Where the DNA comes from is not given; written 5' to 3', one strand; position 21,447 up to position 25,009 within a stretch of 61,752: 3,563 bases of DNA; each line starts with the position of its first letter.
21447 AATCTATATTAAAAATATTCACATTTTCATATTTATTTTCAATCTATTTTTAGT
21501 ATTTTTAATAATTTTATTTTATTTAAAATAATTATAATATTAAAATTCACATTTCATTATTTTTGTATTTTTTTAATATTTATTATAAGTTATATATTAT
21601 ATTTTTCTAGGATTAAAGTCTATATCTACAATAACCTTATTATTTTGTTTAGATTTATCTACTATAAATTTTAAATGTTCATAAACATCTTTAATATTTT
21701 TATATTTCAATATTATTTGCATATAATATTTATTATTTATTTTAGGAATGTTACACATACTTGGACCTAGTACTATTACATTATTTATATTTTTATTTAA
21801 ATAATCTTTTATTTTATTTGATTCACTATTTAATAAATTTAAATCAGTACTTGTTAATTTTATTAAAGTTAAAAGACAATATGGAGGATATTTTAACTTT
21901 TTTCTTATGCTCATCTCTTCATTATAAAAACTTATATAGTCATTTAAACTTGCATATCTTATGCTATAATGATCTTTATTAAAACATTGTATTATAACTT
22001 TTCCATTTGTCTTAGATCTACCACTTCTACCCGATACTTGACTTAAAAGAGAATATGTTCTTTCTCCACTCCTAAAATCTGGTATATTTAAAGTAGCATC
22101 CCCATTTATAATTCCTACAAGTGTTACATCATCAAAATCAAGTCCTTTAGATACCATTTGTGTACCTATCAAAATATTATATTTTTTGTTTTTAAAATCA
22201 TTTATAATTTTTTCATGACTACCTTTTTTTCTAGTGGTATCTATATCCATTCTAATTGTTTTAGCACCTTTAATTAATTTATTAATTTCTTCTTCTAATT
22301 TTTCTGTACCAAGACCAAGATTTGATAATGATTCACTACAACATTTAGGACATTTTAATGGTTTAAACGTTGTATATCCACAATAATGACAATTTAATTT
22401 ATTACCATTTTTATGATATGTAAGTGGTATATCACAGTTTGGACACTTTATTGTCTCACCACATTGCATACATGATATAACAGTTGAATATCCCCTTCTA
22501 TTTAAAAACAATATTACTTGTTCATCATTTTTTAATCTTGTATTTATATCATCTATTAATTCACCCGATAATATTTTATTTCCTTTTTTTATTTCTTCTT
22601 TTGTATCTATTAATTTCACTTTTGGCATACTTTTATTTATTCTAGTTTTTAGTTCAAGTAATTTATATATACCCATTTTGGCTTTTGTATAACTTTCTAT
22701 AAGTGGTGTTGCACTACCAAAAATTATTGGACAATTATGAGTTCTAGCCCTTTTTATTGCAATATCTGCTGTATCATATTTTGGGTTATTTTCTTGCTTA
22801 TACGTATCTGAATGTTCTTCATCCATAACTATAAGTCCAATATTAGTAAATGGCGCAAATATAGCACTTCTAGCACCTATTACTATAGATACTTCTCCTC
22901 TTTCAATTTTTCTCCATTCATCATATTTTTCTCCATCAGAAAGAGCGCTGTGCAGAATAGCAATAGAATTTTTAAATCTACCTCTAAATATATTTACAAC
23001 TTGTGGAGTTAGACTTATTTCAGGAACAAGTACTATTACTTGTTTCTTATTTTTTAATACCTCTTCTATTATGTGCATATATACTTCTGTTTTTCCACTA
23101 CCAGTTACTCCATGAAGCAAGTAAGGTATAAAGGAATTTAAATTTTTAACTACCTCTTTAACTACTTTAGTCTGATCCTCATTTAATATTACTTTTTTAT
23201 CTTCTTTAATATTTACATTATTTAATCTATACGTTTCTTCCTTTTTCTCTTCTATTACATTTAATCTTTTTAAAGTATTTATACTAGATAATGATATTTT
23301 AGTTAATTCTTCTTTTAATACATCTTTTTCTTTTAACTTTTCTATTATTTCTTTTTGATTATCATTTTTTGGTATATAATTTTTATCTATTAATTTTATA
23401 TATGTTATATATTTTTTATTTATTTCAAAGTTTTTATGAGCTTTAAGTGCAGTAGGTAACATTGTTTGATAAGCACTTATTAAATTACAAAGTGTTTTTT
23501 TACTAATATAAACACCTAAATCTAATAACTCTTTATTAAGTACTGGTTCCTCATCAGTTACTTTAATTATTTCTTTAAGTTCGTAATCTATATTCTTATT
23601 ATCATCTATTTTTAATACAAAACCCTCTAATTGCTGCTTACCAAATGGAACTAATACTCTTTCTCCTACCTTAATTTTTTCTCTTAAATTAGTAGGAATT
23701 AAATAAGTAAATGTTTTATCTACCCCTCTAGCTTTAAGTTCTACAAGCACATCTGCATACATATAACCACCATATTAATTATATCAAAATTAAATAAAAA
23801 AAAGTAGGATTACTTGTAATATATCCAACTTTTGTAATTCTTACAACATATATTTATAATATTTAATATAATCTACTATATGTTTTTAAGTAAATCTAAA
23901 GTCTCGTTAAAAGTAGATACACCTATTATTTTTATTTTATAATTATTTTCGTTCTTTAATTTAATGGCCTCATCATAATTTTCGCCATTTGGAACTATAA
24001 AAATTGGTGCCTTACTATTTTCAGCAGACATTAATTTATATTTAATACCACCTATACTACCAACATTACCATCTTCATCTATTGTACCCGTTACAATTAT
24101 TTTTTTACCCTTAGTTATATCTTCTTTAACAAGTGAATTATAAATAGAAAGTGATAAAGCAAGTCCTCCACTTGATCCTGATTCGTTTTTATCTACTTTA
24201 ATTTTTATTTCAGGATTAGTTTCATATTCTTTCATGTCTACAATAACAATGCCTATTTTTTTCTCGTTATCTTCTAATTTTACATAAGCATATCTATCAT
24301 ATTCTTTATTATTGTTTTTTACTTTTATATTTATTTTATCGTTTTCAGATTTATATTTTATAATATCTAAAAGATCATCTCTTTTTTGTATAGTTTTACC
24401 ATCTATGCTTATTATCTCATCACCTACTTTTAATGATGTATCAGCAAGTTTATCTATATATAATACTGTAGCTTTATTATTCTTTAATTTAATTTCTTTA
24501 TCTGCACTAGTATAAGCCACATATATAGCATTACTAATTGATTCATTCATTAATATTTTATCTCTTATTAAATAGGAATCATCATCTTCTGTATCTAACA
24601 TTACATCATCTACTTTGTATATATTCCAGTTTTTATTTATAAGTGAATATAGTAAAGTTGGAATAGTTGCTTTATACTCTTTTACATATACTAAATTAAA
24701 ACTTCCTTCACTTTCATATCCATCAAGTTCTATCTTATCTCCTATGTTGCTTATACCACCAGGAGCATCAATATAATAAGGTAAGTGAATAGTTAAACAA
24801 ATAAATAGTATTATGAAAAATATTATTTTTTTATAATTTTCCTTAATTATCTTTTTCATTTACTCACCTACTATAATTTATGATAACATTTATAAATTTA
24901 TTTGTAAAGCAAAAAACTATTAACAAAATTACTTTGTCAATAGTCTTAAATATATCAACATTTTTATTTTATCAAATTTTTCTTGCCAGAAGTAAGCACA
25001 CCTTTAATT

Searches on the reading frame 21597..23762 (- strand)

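Call 78: search_protein_families(library=pfam, proteins=[window:21597-23762:-], max_evalue=0.001)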
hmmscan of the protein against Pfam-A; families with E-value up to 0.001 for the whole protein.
window:21597-23762:- (721 aa): 7 families
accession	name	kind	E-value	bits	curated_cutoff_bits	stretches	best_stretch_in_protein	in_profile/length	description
PF17764.6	PriA_3primeBD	-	2.4e-26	91.9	22.7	1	4-103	1-96/96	3'DNA-binding domain (3'BD)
PF00270.35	DEAD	-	6.5e-20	72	26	1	195-353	2-160/167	DEAD/DEAH box helicase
PF18074.6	PriA_C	-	2.8e-17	63.8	26.9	1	627-718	1-95/95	Primosomal protein N C-terminal domain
PF04851.21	ResIII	-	1.7e-16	61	22.5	1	192-353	3-162/164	Type III restriction enzyme, res subunit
PF00271.37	Helicase_C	-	1e-13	51.9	23.5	1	496-583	34-109/110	Helicase conserved C-terminal domain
PF18319.7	Zn_ribbon_PriA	-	1.3e-13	51.1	26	1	440-464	1-25/27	PriA DNA helicase Cys-rich region (CRR) domain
PF13307.12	Helicase_C_2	-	0.00038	21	25.3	0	504-551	37-88/170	Helicase C-terminal domain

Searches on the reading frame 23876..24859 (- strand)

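Call 78: search_protein_families(library=pfam, proteins=[window:23876-24859:-], max_evalue=0.001)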
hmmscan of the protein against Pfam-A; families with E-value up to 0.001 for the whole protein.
window:23876-24859:- (327 aa): 3 families
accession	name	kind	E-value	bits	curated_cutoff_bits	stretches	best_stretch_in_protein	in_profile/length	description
PF05362.19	Lon_C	-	2.5e-08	34.2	21.1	1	217-322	95-200/205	Lon protease (S16) C-terminal proteolytic domain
PF13180.12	PDZ_2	-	5.5e-07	30.2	27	1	139-186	26-73/80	PDZ domain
PF17820.7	PDZ_6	-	1.8e-05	24.8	27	1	143-181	16-53/54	PDZ domain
